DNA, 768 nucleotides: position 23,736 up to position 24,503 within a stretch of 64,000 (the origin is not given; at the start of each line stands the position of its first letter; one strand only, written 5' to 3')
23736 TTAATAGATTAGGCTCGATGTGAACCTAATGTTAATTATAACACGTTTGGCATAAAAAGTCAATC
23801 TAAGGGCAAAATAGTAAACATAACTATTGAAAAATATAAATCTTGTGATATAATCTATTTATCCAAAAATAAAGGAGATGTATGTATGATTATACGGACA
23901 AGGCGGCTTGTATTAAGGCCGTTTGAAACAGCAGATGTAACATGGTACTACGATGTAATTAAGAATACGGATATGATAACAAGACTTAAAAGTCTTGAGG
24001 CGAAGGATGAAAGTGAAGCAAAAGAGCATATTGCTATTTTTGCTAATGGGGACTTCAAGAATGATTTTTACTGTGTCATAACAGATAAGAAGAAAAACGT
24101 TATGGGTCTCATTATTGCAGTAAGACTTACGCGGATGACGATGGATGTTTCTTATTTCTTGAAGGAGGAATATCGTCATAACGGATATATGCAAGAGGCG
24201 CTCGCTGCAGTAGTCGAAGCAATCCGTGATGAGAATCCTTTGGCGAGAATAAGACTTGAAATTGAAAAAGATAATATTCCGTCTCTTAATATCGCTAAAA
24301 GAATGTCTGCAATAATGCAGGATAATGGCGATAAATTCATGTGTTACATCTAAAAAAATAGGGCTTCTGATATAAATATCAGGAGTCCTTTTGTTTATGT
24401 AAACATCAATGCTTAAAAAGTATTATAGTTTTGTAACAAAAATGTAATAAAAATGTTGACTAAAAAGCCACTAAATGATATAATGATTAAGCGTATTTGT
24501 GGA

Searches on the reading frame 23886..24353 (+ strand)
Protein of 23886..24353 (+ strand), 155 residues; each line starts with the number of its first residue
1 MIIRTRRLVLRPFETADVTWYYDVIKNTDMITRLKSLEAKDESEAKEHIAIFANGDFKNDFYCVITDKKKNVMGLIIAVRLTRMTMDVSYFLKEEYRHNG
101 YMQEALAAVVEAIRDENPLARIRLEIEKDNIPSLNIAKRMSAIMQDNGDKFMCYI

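Call 62: search_protein_families(library=pfam, proteins=[window:23886-24353:+], max_evalue=0.01)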
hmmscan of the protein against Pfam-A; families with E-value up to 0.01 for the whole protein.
window:23886-24353:+ (155 aa): 3 families
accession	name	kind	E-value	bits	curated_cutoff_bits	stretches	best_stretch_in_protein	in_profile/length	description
PF13302.13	Acetyltransf_3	-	1.9e-18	68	25.4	1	7-140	1-135/138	Acetyltransferase (GNAT) domain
PF00583.31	Acetyltransf_1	-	3.9e-07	30.8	20.7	1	38-139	8-113/116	Acetyltransferase (GNAT) family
PF20047.4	DUF6449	-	0.0035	17.6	23.5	1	26-129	4-104/152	Domain of unknown function (DUF6449)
